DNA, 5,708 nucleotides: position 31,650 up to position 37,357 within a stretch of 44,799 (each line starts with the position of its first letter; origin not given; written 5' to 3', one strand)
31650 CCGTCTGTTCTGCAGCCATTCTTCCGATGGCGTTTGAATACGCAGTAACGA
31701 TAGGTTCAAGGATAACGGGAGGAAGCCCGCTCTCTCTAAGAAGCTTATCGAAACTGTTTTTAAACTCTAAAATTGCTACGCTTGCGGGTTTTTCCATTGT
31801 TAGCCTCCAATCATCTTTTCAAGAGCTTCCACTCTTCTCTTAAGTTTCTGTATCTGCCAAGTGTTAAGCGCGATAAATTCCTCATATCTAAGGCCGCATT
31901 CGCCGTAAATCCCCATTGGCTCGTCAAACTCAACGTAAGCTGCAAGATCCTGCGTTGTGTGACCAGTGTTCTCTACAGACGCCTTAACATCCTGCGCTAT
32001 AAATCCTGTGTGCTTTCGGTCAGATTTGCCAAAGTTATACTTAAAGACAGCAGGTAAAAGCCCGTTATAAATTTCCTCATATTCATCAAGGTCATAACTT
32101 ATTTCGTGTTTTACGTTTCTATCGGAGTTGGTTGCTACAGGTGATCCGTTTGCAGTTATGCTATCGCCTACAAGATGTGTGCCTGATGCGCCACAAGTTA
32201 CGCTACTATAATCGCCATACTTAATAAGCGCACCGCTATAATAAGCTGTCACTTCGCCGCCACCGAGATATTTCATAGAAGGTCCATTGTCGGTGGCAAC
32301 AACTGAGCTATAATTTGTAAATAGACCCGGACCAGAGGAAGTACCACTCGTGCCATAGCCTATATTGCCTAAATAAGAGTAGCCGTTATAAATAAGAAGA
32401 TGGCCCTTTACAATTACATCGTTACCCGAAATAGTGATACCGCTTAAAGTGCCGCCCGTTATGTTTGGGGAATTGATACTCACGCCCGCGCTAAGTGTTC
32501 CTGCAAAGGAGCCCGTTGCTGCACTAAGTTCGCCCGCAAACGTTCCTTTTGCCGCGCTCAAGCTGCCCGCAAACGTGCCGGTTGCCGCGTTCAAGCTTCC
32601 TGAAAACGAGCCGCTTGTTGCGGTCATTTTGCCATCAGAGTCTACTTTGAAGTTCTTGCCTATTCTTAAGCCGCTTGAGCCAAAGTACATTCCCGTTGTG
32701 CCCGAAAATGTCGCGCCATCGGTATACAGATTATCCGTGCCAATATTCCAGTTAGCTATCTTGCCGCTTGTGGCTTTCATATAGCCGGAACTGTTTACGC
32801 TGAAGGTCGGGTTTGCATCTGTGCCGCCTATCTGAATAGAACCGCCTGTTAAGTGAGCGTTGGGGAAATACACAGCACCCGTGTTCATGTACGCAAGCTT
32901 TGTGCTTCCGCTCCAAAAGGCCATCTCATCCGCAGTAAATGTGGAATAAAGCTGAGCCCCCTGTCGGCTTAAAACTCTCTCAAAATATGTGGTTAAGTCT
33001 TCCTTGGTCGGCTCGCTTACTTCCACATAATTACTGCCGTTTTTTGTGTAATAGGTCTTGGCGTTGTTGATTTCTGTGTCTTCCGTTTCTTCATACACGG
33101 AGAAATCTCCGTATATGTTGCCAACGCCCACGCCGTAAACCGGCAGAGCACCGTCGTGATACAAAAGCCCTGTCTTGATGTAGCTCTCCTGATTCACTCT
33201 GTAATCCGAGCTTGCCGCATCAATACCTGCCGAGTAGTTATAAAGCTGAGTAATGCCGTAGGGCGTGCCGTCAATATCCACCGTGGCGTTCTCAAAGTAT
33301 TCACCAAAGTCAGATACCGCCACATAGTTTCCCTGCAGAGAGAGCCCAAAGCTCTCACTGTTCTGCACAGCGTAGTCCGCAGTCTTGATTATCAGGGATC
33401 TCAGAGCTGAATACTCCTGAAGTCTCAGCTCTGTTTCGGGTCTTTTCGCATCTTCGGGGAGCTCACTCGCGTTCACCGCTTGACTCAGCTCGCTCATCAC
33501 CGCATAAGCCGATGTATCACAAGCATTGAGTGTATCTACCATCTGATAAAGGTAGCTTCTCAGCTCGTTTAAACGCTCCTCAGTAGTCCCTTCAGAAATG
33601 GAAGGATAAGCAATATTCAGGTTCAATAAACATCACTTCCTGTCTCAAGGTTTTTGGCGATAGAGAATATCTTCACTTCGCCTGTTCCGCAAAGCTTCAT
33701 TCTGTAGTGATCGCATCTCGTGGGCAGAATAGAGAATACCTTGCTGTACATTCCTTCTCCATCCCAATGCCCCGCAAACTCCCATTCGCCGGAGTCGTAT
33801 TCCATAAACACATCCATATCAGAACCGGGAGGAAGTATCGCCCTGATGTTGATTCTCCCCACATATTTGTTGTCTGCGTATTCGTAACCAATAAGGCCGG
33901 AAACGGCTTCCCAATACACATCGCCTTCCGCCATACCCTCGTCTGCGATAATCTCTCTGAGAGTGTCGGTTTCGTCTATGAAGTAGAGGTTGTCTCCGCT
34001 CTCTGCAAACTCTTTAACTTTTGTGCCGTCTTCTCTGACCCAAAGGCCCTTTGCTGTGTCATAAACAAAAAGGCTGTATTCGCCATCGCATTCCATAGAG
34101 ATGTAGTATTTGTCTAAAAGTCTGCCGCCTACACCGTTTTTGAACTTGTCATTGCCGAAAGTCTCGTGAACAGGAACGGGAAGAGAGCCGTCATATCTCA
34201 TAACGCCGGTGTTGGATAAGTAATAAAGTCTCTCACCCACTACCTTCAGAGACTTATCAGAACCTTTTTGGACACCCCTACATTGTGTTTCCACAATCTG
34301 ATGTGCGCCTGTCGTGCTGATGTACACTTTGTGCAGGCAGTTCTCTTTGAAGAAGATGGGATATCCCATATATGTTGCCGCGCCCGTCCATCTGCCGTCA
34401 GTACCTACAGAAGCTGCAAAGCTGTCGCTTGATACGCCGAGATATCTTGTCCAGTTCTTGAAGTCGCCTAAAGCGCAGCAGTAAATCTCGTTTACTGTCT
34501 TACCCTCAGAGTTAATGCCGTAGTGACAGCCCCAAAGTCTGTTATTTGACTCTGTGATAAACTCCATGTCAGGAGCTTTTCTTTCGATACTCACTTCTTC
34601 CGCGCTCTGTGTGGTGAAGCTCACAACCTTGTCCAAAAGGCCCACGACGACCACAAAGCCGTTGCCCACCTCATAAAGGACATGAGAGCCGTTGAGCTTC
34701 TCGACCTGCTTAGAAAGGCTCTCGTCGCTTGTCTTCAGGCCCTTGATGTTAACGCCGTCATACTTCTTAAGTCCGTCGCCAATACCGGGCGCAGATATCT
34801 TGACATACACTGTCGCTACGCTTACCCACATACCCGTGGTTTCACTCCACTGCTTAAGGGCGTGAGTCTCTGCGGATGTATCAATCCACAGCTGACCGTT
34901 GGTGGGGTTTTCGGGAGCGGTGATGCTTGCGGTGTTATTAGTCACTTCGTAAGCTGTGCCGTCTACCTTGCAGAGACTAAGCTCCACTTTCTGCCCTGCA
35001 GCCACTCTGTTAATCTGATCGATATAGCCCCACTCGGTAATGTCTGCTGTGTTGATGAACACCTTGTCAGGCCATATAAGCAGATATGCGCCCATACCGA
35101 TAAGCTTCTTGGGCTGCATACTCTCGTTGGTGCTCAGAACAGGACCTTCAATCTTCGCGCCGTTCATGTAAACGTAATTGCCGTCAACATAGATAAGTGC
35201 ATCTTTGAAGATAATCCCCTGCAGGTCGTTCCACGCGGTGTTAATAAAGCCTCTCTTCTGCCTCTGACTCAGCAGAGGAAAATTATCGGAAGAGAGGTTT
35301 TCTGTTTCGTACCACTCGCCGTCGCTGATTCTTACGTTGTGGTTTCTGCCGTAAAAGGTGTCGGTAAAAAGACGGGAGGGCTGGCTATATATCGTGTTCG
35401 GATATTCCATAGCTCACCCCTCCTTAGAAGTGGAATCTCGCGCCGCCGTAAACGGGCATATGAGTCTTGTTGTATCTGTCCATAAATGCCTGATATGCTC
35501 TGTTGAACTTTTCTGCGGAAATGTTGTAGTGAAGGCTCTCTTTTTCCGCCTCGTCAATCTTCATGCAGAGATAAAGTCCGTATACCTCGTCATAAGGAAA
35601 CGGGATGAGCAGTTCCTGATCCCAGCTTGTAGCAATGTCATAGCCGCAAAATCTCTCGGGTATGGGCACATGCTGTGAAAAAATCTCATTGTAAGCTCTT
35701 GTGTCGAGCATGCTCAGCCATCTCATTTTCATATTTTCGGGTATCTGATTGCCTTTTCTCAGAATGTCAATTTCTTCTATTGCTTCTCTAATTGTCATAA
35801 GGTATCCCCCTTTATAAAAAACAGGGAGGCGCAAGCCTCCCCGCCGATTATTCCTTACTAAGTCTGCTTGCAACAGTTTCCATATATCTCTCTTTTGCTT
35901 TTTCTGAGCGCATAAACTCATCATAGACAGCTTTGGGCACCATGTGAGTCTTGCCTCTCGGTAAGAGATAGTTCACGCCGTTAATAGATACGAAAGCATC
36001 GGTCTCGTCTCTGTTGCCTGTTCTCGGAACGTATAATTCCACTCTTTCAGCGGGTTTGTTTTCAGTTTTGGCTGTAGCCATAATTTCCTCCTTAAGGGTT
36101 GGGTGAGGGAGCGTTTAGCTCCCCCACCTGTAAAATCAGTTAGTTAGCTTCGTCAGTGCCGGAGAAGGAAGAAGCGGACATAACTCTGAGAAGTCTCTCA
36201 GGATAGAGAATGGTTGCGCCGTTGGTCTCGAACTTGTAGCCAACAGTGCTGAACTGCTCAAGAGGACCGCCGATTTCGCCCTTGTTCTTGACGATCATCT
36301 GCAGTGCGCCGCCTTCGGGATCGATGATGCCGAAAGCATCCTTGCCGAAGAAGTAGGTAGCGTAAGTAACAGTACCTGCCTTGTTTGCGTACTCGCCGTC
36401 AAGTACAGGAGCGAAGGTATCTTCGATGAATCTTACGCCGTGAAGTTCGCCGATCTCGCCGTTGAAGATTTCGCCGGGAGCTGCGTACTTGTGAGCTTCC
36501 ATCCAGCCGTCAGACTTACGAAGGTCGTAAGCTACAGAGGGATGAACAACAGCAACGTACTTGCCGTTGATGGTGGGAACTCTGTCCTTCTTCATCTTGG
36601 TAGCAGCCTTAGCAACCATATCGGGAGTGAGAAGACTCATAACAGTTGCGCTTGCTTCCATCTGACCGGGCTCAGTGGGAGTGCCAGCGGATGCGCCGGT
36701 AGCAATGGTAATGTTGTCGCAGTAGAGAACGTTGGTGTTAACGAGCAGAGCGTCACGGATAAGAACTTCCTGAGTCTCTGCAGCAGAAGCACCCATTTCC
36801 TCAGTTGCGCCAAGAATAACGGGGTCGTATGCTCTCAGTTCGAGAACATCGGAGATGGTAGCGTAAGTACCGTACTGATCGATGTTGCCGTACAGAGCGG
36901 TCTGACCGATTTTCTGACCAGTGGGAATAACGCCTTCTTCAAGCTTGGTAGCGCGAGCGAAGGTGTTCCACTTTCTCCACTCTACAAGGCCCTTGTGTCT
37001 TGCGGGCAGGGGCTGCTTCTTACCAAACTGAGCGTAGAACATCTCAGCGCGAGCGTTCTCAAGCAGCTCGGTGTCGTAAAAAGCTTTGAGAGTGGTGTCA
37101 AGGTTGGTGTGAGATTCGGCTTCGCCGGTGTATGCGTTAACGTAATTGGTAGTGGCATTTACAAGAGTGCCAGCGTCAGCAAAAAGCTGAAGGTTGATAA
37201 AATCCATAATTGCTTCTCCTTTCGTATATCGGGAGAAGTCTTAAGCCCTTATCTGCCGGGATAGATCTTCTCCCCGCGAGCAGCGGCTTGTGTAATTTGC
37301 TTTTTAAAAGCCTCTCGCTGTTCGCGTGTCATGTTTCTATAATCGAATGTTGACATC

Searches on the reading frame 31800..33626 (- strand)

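Call 88: search_protein_families(library=pfam, proteins=[window:31800-33626:-], max_evalue=0.001)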
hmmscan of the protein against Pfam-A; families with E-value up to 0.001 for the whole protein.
window:31800-33626:- (608 aa): 1 family
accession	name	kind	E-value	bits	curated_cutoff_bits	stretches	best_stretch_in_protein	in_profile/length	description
PF13884.11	Peptidase_S74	-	8e-08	32.9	22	1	501-555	1-57/58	Chaperone of endosialidase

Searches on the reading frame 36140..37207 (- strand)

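Call 88: search_protein_families(library=pfam, proteins=[window:36140-37207:-], max_evalue=0.001)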
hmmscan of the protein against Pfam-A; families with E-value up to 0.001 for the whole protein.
window:36140-37207:- (355 aa): 2 families
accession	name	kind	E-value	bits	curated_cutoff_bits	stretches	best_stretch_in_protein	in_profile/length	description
PF25209.1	Phage_capsid_4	-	1.4e-05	25.9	27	1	86-288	50-220/262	Phage capsid protein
PF13252.12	Phage_capsid_3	-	0.00039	19.9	23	1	201-263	203-273/376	Phage capsid protein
